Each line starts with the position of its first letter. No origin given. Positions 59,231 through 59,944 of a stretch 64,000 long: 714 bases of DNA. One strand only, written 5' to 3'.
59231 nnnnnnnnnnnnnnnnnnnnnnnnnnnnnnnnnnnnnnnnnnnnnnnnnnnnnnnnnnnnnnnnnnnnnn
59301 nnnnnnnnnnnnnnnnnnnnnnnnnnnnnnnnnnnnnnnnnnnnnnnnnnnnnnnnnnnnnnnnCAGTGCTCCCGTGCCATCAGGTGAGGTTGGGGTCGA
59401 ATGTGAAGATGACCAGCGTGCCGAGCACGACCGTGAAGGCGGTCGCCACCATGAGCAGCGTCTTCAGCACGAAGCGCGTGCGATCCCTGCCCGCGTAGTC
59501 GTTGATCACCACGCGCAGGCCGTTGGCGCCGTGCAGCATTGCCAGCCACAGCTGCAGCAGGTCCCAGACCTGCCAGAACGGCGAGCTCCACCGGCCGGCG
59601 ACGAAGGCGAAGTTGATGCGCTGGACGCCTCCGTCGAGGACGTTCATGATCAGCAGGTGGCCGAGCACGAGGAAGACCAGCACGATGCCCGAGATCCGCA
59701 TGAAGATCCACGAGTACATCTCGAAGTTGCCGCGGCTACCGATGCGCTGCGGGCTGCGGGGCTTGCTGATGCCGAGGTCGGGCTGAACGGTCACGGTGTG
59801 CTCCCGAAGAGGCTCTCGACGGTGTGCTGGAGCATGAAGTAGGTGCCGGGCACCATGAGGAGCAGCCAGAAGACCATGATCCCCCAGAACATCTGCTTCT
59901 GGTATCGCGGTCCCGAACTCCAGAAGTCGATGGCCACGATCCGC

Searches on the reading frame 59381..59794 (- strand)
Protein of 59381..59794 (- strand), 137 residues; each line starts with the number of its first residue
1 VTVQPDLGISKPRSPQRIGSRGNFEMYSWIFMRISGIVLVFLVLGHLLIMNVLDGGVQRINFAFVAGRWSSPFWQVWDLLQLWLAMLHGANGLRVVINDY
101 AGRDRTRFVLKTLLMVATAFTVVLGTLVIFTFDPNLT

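Call 77: search_protein_families(library=pfam, proteins=[window:59381-59794:-], max_evalue=0.001)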
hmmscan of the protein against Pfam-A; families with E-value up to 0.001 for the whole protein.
window:59381-59794:- (137 aa): 1 family
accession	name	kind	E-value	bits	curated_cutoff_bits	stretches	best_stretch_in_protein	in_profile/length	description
PF01127.27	Sdh_cyt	-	5.5e-18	65.7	25.8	1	11-123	5-119/122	Succinate dehydrogenase/Fumarate reductase transmembrane subunit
